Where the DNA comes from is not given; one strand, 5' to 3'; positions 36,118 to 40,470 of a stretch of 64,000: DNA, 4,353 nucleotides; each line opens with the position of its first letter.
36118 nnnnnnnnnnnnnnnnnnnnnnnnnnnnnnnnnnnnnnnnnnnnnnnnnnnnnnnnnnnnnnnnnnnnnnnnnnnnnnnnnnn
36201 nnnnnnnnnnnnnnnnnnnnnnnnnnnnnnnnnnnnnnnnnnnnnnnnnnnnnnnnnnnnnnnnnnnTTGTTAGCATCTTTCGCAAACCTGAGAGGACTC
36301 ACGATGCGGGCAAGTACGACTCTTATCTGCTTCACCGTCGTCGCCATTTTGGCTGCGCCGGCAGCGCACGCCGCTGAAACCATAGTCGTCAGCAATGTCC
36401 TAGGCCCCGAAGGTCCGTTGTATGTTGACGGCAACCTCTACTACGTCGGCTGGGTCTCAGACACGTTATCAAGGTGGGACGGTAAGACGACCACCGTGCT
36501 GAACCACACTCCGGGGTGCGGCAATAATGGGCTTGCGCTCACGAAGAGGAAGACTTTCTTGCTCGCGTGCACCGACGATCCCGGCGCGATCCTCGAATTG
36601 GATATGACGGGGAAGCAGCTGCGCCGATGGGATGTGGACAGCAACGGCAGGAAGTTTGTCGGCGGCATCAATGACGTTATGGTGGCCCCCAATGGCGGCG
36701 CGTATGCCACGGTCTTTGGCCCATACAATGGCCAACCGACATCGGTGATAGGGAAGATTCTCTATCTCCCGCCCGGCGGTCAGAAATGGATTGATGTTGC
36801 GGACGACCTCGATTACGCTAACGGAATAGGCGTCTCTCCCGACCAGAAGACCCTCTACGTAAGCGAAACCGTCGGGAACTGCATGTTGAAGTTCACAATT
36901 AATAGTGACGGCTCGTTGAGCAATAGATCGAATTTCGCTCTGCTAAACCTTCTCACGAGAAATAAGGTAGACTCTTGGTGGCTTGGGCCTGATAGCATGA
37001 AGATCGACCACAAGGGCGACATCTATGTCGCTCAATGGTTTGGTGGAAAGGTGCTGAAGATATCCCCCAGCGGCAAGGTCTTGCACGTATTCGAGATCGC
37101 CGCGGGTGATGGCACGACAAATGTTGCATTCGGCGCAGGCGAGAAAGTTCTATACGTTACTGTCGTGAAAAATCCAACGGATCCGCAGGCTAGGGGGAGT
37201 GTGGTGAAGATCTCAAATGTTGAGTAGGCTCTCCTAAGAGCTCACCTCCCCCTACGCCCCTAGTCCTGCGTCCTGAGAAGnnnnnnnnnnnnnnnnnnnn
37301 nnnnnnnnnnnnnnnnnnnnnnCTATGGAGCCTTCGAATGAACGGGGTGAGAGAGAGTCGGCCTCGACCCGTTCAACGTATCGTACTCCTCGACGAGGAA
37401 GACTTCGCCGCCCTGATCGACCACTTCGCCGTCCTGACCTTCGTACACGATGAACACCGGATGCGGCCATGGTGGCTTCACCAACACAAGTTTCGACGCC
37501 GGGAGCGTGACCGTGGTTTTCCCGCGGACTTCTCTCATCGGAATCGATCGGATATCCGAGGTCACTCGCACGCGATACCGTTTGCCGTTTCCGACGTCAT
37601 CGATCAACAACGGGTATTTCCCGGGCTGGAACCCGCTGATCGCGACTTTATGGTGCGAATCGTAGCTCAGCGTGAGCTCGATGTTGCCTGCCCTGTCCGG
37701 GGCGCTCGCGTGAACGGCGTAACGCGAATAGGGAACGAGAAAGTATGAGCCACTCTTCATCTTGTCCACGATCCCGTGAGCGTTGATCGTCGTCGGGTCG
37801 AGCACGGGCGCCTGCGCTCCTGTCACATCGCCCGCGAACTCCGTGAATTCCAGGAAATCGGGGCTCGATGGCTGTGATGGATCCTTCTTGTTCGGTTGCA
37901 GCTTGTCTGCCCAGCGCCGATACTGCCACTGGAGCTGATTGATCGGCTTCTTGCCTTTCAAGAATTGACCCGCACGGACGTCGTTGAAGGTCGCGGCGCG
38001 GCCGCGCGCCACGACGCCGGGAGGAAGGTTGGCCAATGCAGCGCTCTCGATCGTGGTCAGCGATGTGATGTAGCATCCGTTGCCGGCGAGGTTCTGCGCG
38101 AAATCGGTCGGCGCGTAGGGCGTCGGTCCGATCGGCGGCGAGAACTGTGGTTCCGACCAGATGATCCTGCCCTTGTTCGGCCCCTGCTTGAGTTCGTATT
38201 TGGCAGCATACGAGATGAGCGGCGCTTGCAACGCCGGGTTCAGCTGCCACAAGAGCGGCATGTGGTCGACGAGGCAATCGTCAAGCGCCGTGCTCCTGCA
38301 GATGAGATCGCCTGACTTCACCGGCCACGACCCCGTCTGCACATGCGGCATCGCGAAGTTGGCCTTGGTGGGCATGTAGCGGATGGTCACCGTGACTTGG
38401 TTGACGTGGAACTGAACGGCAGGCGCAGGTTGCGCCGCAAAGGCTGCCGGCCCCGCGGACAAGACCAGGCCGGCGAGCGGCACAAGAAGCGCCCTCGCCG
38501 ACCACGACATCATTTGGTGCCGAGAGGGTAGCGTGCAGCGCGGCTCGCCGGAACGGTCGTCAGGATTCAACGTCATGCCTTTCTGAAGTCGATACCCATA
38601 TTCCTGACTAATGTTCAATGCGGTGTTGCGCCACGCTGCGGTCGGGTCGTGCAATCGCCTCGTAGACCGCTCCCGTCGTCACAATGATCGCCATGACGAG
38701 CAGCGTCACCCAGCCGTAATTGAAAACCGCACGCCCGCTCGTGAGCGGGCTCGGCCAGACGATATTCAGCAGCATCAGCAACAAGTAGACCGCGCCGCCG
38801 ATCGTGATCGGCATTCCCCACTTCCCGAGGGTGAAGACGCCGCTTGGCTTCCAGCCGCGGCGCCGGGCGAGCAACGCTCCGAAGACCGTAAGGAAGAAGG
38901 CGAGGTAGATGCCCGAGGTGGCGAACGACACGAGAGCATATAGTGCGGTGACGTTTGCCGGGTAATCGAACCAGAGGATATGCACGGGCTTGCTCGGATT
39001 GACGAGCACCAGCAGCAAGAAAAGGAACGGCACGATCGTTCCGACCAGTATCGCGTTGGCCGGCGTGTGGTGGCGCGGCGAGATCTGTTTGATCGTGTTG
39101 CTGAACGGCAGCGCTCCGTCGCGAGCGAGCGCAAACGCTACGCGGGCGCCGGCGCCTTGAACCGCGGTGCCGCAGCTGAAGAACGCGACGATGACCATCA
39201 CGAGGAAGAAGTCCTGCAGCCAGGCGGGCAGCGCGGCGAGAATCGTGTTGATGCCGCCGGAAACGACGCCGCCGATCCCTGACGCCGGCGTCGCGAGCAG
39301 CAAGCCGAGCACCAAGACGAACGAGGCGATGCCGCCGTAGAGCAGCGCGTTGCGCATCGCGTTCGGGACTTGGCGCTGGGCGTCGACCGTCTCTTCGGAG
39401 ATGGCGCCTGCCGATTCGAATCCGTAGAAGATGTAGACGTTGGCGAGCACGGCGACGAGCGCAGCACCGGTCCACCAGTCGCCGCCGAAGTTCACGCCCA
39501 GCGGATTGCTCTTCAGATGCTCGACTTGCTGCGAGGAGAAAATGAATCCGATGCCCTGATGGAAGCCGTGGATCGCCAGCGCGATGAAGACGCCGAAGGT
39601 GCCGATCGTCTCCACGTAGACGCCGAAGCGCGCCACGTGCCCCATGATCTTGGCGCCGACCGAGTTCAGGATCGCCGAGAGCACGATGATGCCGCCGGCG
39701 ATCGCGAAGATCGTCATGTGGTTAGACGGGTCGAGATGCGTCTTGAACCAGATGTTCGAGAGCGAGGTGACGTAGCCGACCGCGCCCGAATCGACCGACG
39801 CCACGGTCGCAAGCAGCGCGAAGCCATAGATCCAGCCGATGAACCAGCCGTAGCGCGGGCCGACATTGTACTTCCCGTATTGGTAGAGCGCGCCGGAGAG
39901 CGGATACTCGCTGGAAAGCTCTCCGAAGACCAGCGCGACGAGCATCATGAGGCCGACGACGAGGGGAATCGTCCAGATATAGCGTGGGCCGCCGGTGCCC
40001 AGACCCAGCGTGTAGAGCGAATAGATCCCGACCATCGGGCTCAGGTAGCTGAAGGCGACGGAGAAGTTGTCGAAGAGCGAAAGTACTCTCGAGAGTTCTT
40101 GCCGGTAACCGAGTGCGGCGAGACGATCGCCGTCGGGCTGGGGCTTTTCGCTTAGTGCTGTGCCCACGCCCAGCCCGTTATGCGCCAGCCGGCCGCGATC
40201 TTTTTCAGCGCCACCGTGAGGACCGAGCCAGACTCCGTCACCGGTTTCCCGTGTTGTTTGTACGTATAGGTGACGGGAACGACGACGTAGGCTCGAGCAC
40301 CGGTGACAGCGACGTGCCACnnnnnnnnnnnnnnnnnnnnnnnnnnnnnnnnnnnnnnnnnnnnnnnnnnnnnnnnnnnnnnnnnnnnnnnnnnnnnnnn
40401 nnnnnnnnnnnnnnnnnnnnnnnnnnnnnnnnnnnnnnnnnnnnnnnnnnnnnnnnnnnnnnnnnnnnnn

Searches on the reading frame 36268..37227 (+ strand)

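Call 9: search_protein_families(library=pfam, proteins=[window:36268-37227:+], max_evalue=0.01)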
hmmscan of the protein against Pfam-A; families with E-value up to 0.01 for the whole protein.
window:36268-37227:+ (319 aa): 5 families
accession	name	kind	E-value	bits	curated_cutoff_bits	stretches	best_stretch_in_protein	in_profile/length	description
PF08450.18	SGL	-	3.5e-35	122.2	26.3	1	47-299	2-244/246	SMP-30/Gluconolactonase/LRE-like region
PF22701.2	Mala_s_1-like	-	1e-07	32.4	27.5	1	85-151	41-107/195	Mal s 1 allergenic protein-like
PF03088.22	Str_synth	-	9.5e-06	26.1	25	1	162-211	37-86/89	Strictosidine synthase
PF01731.26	Arylesterase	-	7.1e-05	23.4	21.3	1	171-204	43-76/86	Arylesterase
PF05096.18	Glu_cyclase_2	-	0.0094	15.8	22.3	0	44-152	82-187/249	Glutamine cyclotransferase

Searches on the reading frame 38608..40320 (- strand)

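Call 9: search_protein_families(library=pfam, proteins=[window:38608-40320:-], max_evalue=0.01)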
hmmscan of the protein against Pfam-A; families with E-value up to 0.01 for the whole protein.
window:38608-40320:- (570 aa): 2 families
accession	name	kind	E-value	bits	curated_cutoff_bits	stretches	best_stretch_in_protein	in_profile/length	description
PF13520.12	AA_permease_2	-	4.8e-48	164.6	27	1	86-541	4-425/427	Amino acid permease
PF00324.27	AA_permease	-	2.9e-25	89.3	24.6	1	105-553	21-460/470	Amino acid permease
